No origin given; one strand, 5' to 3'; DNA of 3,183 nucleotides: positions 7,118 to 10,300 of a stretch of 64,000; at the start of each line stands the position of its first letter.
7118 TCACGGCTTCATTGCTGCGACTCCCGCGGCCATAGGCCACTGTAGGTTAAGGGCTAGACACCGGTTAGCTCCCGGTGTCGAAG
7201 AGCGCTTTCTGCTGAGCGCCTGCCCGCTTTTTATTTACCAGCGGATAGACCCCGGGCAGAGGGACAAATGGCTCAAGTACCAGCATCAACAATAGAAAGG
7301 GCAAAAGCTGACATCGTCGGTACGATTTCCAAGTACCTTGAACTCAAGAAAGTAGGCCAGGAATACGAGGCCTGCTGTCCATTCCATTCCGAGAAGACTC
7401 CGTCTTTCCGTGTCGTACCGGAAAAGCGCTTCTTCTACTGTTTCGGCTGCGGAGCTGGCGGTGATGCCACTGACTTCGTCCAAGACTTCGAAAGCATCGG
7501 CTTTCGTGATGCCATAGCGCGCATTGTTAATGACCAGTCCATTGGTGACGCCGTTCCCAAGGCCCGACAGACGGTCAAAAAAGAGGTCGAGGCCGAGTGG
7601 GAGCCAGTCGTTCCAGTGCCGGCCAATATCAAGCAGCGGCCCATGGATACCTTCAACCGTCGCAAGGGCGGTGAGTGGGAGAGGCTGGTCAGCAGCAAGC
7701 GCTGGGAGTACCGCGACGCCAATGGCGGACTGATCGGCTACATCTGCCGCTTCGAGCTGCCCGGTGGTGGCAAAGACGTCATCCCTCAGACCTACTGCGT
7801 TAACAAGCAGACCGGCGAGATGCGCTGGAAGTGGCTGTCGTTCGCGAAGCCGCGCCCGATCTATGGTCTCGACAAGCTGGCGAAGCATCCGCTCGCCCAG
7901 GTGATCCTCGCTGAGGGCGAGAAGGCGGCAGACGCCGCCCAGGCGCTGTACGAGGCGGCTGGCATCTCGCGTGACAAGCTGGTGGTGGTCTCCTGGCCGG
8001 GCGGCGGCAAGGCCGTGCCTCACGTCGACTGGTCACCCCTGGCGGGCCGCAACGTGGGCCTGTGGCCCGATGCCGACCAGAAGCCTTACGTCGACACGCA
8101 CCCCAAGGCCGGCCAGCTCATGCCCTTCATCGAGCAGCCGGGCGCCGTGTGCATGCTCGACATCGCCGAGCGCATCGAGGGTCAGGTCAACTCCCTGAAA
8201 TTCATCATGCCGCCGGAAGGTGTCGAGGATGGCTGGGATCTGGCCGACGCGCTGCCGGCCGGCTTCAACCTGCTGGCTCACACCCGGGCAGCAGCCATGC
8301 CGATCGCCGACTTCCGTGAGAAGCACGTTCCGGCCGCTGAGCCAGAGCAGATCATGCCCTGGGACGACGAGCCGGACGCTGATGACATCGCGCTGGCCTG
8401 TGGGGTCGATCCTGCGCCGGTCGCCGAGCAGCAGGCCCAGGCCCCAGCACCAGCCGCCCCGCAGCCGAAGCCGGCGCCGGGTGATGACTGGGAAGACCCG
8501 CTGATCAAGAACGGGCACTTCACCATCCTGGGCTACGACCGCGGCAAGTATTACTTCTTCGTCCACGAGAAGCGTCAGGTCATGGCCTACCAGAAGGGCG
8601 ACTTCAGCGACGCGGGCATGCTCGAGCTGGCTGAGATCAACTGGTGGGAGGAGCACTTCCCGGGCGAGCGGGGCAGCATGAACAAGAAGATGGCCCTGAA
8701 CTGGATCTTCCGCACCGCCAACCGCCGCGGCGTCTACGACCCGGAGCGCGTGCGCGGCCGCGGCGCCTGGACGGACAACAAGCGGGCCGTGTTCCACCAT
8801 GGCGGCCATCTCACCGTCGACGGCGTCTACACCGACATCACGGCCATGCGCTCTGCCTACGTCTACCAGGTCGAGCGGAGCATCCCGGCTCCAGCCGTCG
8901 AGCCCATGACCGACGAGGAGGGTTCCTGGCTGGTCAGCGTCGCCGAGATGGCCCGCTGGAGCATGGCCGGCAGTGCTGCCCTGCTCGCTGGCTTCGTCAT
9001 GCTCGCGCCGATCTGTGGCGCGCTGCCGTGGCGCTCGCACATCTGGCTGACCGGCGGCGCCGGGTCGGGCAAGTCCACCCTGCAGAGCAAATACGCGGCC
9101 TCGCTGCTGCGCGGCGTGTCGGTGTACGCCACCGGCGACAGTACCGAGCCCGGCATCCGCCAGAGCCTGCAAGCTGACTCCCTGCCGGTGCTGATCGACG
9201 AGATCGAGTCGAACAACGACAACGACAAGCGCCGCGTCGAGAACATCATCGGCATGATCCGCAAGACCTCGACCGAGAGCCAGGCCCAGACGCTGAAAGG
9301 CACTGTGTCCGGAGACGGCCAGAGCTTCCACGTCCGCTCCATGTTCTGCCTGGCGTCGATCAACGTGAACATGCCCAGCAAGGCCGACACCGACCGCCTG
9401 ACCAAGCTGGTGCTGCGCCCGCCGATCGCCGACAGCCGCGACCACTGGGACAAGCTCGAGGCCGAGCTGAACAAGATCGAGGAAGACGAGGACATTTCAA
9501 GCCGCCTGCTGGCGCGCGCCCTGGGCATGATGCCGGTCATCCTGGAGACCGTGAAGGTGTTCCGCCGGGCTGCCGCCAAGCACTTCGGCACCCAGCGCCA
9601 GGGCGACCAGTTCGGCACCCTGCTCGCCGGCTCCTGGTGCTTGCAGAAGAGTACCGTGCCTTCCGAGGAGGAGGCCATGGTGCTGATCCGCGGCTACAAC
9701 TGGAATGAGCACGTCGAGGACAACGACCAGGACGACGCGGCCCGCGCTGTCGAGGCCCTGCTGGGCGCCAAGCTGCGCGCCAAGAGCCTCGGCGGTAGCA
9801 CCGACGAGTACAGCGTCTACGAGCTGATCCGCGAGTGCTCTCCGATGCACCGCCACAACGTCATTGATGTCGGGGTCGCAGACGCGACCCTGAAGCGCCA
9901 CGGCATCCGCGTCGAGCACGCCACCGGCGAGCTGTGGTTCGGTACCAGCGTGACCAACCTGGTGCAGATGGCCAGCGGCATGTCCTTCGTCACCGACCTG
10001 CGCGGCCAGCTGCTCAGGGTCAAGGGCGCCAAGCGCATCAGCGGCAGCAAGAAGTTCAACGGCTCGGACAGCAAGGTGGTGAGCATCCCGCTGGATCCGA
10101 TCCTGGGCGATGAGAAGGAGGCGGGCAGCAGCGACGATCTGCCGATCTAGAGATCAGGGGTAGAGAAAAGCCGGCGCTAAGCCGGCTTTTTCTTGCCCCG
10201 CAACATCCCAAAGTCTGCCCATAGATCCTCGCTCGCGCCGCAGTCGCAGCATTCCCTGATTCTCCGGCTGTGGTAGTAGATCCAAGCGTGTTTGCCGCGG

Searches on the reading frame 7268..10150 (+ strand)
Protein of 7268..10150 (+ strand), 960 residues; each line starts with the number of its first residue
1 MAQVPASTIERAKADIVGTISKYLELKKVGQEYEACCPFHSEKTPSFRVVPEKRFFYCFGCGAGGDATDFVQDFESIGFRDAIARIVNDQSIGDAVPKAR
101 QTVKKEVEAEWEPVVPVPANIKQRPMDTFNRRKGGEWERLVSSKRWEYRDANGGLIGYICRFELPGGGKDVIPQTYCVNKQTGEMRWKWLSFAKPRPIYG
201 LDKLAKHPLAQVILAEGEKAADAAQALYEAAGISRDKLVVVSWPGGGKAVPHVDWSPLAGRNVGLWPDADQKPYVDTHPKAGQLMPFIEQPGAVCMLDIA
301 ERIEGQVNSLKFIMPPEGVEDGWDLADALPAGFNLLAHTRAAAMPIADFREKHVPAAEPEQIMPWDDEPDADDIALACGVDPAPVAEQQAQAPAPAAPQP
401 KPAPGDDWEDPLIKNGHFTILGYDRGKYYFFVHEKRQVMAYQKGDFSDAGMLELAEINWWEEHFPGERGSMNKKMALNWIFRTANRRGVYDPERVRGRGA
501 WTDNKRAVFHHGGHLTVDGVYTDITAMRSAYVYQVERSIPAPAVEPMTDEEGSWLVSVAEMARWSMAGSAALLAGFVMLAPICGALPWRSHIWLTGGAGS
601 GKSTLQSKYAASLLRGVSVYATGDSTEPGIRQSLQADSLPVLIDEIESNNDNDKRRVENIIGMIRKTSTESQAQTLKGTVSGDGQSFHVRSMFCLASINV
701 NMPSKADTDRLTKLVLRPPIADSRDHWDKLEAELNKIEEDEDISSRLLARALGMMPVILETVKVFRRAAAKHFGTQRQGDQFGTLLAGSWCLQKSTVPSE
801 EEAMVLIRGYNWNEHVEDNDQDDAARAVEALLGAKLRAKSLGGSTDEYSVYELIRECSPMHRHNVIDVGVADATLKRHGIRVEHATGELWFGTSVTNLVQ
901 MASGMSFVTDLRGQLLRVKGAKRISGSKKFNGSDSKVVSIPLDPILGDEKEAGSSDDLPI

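Call 15: search_protein_families(library=pfam, proteins=[window:7268-10150:+], max_evalue=0.001)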
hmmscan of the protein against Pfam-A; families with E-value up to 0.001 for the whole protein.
window:7268-10150:+ (960 aa): 1 family
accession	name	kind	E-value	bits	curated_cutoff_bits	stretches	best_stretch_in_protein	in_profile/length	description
PF01807.25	Zn_ribbon_DnaG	-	2e-30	104.9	24.9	1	11-91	10-90/98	CHC2 zinc finger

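Call 43: search_solved_structures(query=window:7268-10147:+, max_evalue=1)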
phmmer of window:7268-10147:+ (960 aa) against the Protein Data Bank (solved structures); distinct sequences matched with E-value up to 1: 3.
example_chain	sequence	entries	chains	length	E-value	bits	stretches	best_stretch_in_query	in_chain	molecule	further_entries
1d0q_A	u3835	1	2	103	7.6e-24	87.1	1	3-88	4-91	DNA PRIMASE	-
2au3_A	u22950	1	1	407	2.8e-19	71.9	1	11-85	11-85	DNA primase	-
2lnz_A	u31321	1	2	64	0.7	11.1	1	381-416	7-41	Ubiquitin-like protein MDY2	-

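Call 44: search_protein_families(library=pfam, proteins=[window:7268-10147:+], max_evalue=5)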
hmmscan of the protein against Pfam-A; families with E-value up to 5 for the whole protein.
window:7268-10147:+ (960 aa): 11 families
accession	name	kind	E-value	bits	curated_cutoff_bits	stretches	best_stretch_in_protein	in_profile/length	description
PF01807.25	Zn_ribbon_DnaG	-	2e-30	104.9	24.9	1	11-91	10-90/98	CHC2 zinc finger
PF19263.5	DUF5906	-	0.0026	18.8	27.6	1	594-680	1-85/114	Family of unknown function (DUF5906)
PF13481.12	AAA_25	-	0.038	14.1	27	1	584-661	28-95/195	AAA domain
PF00910.28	RNA_helicase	-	0.063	14.2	21.5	1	592-670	1-81/105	RNA helicase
PF06745.19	ATPase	-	0.073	12.9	26.6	1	584-649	14-80/231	KaiC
PF13207.12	AAA_17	-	0.11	13.2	27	1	595-670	1-71/136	AAA domain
PF14760.11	Rnk_N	-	0.12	13.3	23.7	1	705-735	7-36/41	Rnk N-terminus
PF01583.26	APS_kinase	-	0.16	12.4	21.1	1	591-624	4-39/152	Adenylylsulphate kinase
PF24883.2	NPHP3_N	-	0.18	12.4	24.8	1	591-613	24-46/164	Nephrocystin 3, N-terminal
PF19898.4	DUF6371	-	0.2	11.9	27.7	1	191-268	80-149/150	Domain of unknown function (DUF6371)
PF13555.12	AAA_29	-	0.22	11.7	27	1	592-605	25-38/61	P-loop containing region of AAA domain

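Call 45: search_dna_similar(query=window:7268-10147:+, collection=phages, mode=protein, max_rows=30, max_evalue=1e-20)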
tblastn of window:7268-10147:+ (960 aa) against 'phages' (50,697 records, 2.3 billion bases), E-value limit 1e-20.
Records with a match: 26; places in all: 26; records where one place covers at least 80% of the query: 5.
Best place of each record, by identity: 60-80% 2; <60% 24.
By first word of the organism name: Bordetella 5; Pseudomonas 4; Ralstonia 3; Bdellovibrio 2; Bacteriophage 2; Aeromonas 1; Morganella 1; Acinetobacter 1; Serratia 1; Synechococcus 1; and 5 more.
By host as written in the record: Bordetella bronchiseptica 3; Pseudomonas putida 2; Bordetella bronchiseptica 4715 2; Bdellovibrio bacteriovorus 2; Ralstonia solanacearum 2; - 2; Pseudomonas syringae 7C 1; Aeromonas hydrophila 1; and 11 more.
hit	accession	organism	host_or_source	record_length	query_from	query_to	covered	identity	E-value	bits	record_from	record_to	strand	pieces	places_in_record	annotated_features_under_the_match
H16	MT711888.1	Pseudomonas phage Dolphis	Pseudomonas putida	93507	3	960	100%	64.8%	0e+0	1228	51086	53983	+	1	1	DNA primase/helicase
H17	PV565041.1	Pseudomonas phage Jeremy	Pseudomonas putida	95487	3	960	100%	64.6%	0e+0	1219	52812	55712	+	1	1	DNA primase/helicase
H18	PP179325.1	Pseudomonas phage Touem01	Pseudomonas syringae 7C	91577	288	952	69%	54.1%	0e+0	701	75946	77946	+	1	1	putative DNA primase/helicase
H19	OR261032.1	Aeromonas phage ST4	Aeromonas hydrophila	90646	330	960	66%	54.2%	0e+0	621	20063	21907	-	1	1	DNA primase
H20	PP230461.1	Bordetella phage PY223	Bordetella bronchiseptica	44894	15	956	98%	34.0%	4e-141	472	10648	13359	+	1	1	CHC2 zinc finger protein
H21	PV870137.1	Bordetella phage vB_BbrM_PBb002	Bordetella bronchiseptica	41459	15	948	90%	35.4%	1e-79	491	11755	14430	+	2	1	CHC2 zinc finger protein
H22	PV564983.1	Bordetella phage PBb001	Bordetella bronchiseptica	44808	15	948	90%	35.3%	2e-79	490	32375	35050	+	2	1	CHC2 zinc finger protein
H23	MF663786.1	Bordetella phage vB_BbrM_PHB04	Bordetella bronchiseptica 4715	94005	414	948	56%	48.6%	5e-157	518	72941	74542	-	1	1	putative DNA primase/helicase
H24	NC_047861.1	Bordetella phage vB_BbrM_PHB04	Bordetella bronchiseptica 4715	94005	414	948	56%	48.6%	5e-157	518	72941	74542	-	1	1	DNA primase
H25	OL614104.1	Morganella phage Mecenats66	Morganella sp.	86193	408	948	56%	45.7%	3e-146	487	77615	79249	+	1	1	DNA primase/helicase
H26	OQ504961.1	Pseudomonas phage ZRG1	Stutzerimonas stutzeri NCTC10475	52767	237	949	74%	32.0%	3e-93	331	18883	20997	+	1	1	DUF6371 domain-containing protein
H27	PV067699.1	Acinetobacter phage Acjo_20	Acinetobacter johnsonii 4883b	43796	418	943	55%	43.4%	3e-132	446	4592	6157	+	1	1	hypothetical protein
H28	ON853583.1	Serratia phage MQ-4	Serratia liquefaciens EOA81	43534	409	951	57%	41.0%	7e-125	424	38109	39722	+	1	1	hypothetical protein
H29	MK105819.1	Synechococcus phage S-H1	Synechococcus sp. WH 7803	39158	415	942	55%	38.7%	1e-102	358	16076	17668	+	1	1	hypothetical protein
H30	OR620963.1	Yersinia phage fHe-Yen8-01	Yersinia enterocolitica serotype O:8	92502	412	960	57%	36.1%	3e-98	346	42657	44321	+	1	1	DNA primase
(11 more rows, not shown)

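Call 52: find_related_loci(query=A2, collection=viral_contigs, flank=1200)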
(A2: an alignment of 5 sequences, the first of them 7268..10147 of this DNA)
Query A2 (960 aa) in viral_contigs; peptide patterns used: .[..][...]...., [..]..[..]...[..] (x = any residue, [..] = any of these).
118 stretches matched a pattern; 35 encode a relative of the query (tblastn E <= 1e-3); 35 distinct loci.
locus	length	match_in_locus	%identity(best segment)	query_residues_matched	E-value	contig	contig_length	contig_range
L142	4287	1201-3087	58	330-951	0e+0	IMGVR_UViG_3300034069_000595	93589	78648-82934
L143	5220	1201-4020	49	1-949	0e+0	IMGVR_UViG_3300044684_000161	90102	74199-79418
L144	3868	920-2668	55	381-951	0e+0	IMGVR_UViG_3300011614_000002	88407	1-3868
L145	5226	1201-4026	38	9-960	0e+0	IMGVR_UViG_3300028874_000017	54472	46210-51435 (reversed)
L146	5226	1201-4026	38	9-960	0e+0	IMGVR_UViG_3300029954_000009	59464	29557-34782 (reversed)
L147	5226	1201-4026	38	9-960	0e+0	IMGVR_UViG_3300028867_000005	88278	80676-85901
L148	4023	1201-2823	49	418-960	1e-168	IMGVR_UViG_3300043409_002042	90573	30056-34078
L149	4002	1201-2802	49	414-948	2e-161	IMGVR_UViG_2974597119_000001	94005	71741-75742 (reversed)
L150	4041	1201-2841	47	391-946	1e-158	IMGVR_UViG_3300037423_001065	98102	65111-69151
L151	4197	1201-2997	44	370-947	4e-156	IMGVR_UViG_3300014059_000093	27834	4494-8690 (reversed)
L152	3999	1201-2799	47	415-947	4e-156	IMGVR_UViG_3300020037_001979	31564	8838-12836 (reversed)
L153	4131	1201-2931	45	372-943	6e-155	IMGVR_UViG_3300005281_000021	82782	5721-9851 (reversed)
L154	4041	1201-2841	46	396-946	2e-154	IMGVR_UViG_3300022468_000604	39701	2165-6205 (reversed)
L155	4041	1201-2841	46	396-946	2e-154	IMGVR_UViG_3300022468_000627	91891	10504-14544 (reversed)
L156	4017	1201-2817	48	409-950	6e-153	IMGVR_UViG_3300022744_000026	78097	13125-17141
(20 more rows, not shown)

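Call 53: search_solved_structures(query=A2, max_evalue=10)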
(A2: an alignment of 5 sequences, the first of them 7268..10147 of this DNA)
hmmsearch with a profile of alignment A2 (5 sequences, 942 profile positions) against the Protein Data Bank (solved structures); distinct sequences matched with E-value up to 10: 7.
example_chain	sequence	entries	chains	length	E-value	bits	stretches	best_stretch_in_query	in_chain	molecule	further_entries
1d0q_A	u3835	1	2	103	0.0089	17.2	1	36-91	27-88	DNA PRIMASE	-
3cr7_A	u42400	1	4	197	0.034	15.3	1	578-616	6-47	Adenylyl-sulfate kinase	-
1d6j_A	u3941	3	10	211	0.035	15.2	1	578-616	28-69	ADENOSINE-5'PHOSPHOSULFATE KINASE | Adenylylsulfate kinase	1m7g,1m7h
3uie_A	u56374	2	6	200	1.3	10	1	578-619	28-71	Adenylyl-sulfate kinase 1, chloroplastic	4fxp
2yvu_A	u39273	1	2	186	1.9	9.5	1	578-600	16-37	Probable adenylyl-sulfate kinase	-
1qhl_A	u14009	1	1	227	2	9.4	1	580-616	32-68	PROTEIN (CELL DIVISION PROTEIN MUKB)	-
2ofw_A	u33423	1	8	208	2.4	9.2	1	577-618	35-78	APS kinase domain of the PAPS synthetase 1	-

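Call 75: search_protein_families(library=phrogs, proteins=[window:7268-10147:+], max_evalue=0.001)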
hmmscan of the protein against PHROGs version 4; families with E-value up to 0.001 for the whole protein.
window:7268-10147:+ (960 aa): 14 families
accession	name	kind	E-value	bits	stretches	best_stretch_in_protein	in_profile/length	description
phrog_35358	-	DNA, RNA and nucleotide metabolism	1.9e-174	583.3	1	366-948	361-948/968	DNA primase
phrog_21086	-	unknown function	1.5e-49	170.1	1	421-885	60-533/617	-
phrog_6444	-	DNA, RNA and nucleotide metabolism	4.9e-30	105.9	1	4-104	5-105/577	DNA primase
phrog_18097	-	DNA, RNA and nucleotide metabolism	2.9e-29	103.1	1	11-120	11-120/199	DNA primase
phrog_4762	-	unknown function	2e-28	99.8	1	111-358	2-248/822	-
phrog_11992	-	unknown function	3e-17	64.4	1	28-94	23-87/177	-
phrog_239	-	DNA, RNA and nucleotide metabolism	1.3e-15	58.4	1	14-334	19-300/801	DNA primase/helicase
phrog_47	-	DNA, RNA and nucleotide metabolism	9.2e-13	48.6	1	18-102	32-119/947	DNA primase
phrog_510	-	DNA, RNA and nucleotide metabolism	1.6e-11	44.7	1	15-86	25-97/667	DNA primase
phrog_360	-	DNA, RNA and nucleotide metabolism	2e-10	41.8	1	16-96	8-94/133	DNA primase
phrog_26824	-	unknown function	1.4e-09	37.7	1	31-82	24-79/868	-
phrog_22657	-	unknown function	1.1e-07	30.9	1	7-88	11-90/1185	-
phrog_2304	-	DNA, RNA and nucleotide metabolism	0.00041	21.5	1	32-75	32-75/133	DNA primase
phrog_6088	-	DNA, RNA and nucleotide metabolism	0.00046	19.7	0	142-271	150-244/772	DNA primase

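Call 76: search_protein_families(library=ncbifam, proteins=[window:7268-10147:+], max_evalue=0.01)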
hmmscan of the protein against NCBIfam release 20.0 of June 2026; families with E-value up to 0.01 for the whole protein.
window:7268-10147:+ (960 aa): 2 families
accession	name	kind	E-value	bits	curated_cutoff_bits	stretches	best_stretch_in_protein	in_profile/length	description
TIGR01391.1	dnaG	equivalog_domain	9.8e-32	110.3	283.6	1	11-103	11-101/414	DNA primase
NF005477.0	PRK07078.1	subfamily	1.6e-15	56.3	1014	1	144-364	136-320/759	hypothetical protein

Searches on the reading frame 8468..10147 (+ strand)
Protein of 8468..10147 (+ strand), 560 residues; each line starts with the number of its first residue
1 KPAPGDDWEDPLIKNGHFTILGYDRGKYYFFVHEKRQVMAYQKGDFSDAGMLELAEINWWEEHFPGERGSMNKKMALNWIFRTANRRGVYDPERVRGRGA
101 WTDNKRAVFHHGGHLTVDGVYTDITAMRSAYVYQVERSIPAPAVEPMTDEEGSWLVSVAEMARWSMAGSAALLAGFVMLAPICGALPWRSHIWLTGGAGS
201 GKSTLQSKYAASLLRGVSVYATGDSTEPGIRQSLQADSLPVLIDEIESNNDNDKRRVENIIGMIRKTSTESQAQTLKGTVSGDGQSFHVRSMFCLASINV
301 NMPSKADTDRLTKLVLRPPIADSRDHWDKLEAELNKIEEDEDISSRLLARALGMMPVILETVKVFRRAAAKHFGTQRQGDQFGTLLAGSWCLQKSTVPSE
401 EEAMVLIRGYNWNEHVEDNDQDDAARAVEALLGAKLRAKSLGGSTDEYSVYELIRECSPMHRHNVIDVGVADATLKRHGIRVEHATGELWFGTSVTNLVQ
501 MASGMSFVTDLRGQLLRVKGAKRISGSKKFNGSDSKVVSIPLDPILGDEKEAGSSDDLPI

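Call 77: find_homologous_proteins(query=window:8468-10147:+, max_evalue=1e-10)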
Query window:8468-10147:+ (560 aa): 1261 proteins with E <= 1e-10 among 8000 candidates; the best 120 are listed.
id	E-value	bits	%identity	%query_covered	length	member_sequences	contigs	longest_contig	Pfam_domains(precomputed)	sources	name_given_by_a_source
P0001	0.0e+0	1281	100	100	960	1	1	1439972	PF01807.26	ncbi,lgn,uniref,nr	ncbi:hypothetical protein FHR70_000661 [Microvirga lupini]|uniref:Zinc finger CHC2-type domain-conta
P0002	0.0e+0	1045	80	99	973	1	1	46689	PF01807.26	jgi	jgi:hypothetical protein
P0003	0.0e+0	1031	79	98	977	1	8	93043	PF01807.26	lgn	-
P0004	2.6e-297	1005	77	99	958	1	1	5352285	PF01807.26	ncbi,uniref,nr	ncbi:hypothetical protein K32_48400 [Kaistia sp. 32K]|uniref:CHC2 zinc finger domain-containing prot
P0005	7.3e-296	1000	78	98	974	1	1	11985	PF01807.26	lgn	-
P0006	1.7e-267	907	71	99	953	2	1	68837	PF01807.26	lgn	-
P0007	5.4e-265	899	69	100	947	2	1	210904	PF01807.26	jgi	jgi:hypothetical protein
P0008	5.8e-263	892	72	99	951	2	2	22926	PF01807.26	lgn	-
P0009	2.4e-256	870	68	97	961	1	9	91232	PF01807.26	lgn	-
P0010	2.7e-255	866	67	99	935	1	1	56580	PF13362.13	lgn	-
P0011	4.8e-246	836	66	99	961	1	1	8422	PF01807.26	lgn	-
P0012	1.0e-242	825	63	100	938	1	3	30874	PF01807.26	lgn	-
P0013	1.1e-242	825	66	99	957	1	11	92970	PF01807.26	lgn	-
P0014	8.1e-241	819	65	99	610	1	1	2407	-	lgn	-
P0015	2.2e-240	817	65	98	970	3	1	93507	PF01807.26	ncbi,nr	ncbi:DNA primase/helicase [Pseudomonas phage Dolphis]|nr:DNA primase/helicase [Pseudomonas phage Dol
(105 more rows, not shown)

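Call 85: predict_structure(alignment_id=A4)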
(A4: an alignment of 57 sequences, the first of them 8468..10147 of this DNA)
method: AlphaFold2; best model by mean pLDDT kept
length: 560 residues; sequences in the alignment: 57
mean_pLDDT: 85.2   pTM: 0.69
mean pLDDT of the five models: 85.2, 80.8, 78.2, 76.6, 76.0
residues with pLDDT >= 90: 295; 70-90: 184; 50-70: 57; < 50: 24
segments of 3 or more residues with pLDDT < 50: 1-9, 419-421, 552-560
pLDDT, mean of each block of 10 residues (from residue 1): 38 69 86 80 91 92 91 93 83 77 86 86 75 77 96 97 93 98 92 89 95 96 91 87 90 88 84 57 61 86 67 88 74 97 97 95 97 91 97 98 96 68 73 91 89 92 91 95 94 92 73 84 92 92 79 44
secondary structure, 60 per line:
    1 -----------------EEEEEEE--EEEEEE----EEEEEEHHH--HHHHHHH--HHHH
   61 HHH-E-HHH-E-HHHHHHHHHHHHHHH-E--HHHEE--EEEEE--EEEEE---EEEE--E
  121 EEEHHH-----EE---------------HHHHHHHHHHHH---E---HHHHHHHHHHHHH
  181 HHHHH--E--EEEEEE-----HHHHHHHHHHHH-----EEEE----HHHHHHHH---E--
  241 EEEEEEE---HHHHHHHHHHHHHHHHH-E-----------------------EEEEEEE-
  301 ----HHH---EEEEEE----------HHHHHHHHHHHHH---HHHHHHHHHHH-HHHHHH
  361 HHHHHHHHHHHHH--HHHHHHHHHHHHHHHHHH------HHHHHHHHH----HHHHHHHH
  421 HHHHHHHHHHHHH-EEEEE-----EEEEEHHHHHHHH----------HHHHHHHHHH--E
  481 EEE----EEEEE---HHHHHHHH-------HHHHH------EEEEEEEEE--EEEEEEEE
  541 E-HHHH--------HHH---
elements in order: E18-24 E27-32 E37-42 H48-54 H57-63 H73-87 E99-103 E106-110 E114-117 E120-123 H149-160 H168-185 E191-196 H202-213 E219-222 H227-234 E241-247 H251-267 E293-299 E311-316 H327-339 H343-353 H355-373 H376-393 H400-408 H413-433 E435-439 E445-449 H450-457 H468-477 E480-483 E488-492 H496-503 H511-515 E522-530 E533-541 H543-546

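Call 87: fold_search(model_id=the predicted structure, library=pdb)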
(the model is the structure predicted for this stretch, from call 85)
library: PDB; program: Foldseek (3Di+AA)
matches with E <= 10: 1062; with E <= 0.001: 79
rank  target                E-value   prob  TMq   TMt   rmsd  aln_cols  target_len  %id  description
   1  5dgk_A                1.4e-07  1.00  0.47  0.50   8.5       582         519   10  SCCmec type IV Cch - active helicase (released 2016-08-24)
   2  5dgk_B                6.8e-07  1.00  0.45  0.48   9.2       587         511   10  SCCmec type IV Cch - active helicase (released 2016-08-24)
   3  9e2y_5                2.5e-06  1.00  0.25  0.24  13.8       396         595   15  Cryo-EM structure of yeast CMG helicase stalled at G4-containing DNA template, state 3 (released 2025-03-26)
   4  7v3u_7                3.2e-06  1.00  0.26  0.22  13.9       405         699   16  Cryo-EM structure of MCM double hexamer with structured Mcm4-NSD (released 2022-04-13)
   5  6k9c_B                4.2e-06  1.00  0.30  0.38  18.0       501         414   10  The apo structure of NrS-1 C terminal region (305-718) (released 2020-04-08)
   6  6lrb_C                7.0e-06  1.00  0.27  0.34  18.7       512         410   10  The A form apo structure of NrS-1 C terminal region-CTR (released 2020-04-08)
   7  7pmk_4                1.2e-05  1.00  0.29  0.27  12.1       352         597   15  S. cerevisiae replisome-SCF(Dia2) complex bound to double-stranded DNA (conformation I) (released 2021-11-10)
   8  7pt7_5                1.2e-05  1.00  0.26  0.24  14.4       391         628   16  Structure of MCM2-7 DH complexed with Cdc7-Dbf4 in the presence of ADP:BeF3, state I (released 2022-06-08)
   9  8ouw_2                1.5e-05  1.00  0.26  0.22  13.8       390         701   13  Cryo-EM structure of CMG helicase bound to TIM-1/TIPN-1 and homodimeric DNSN-1 on fork DNA (Caenorhabditis elegans) (released 2023-08-16)
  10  4upb_E                1.5e-05  1.00  0.24  0.29  16.4       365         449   14  Electron cryo-microscopy of the complex formed between the hexameric ATPase RavA and the decameric inducible decarboxy (released 2014-08-20)
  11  8xj7_C                1.8e-05  1.00  0.32  0.37   8.6       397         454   10  The Cryo-EM structure of MPXV E5 in complex with DNA (released 2024-05-01)
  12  8x7t_C                2.5e-05  1.00  0.26  0.25   9.1       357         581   14  MCM in the Apo state. (released 2024-01-17)
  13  6k9c_A                2.6e-05  1.00  0.28  0.35  18.3       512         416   11  The apo structure of NrS-1 C terminal region (305-718) (released 2020-04-08)
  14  7pds_F                3.4e-05  1.00  0.25  0.30  11.4       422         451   14  The structure of PriRep1 with dsDNA (released 2022-07-13)
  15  6lrb_A                3.5e-05  1.00  0.26  0.33  19.2       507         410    9  The A form apo structure of NrS-1 C terminal region-CTR (released 2020-04-08)
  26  7pds_B                7.7e-05  1.00  0.25  0.29  14.4       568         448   14  The structure of PriRep1 with dsDNA (released 2022-07-13)
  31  7ola_F                1.2e-04  1.00  0.29  0.41   9.1       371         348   11  Structure of Primase-Helicase in SaPI5 (released 2022-07-13)
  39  7pds_A                1.9e-04  0.98  0.24  0.27  15.2       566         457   13  The structure of PriRep1 with dsDNA (released 2022-07-13)
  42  7ola_C                2.2e-04  1.00  0.31  0.38   8.8       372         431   12  Structure of Primase-Helicase in SaPI5 (released 2022-07-13)
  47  7pds_E                2.4e-04  0.97  0.24  0.28  15.8       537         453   12  The structure of PriRep1 with dsDNA (released 2022-07-13)
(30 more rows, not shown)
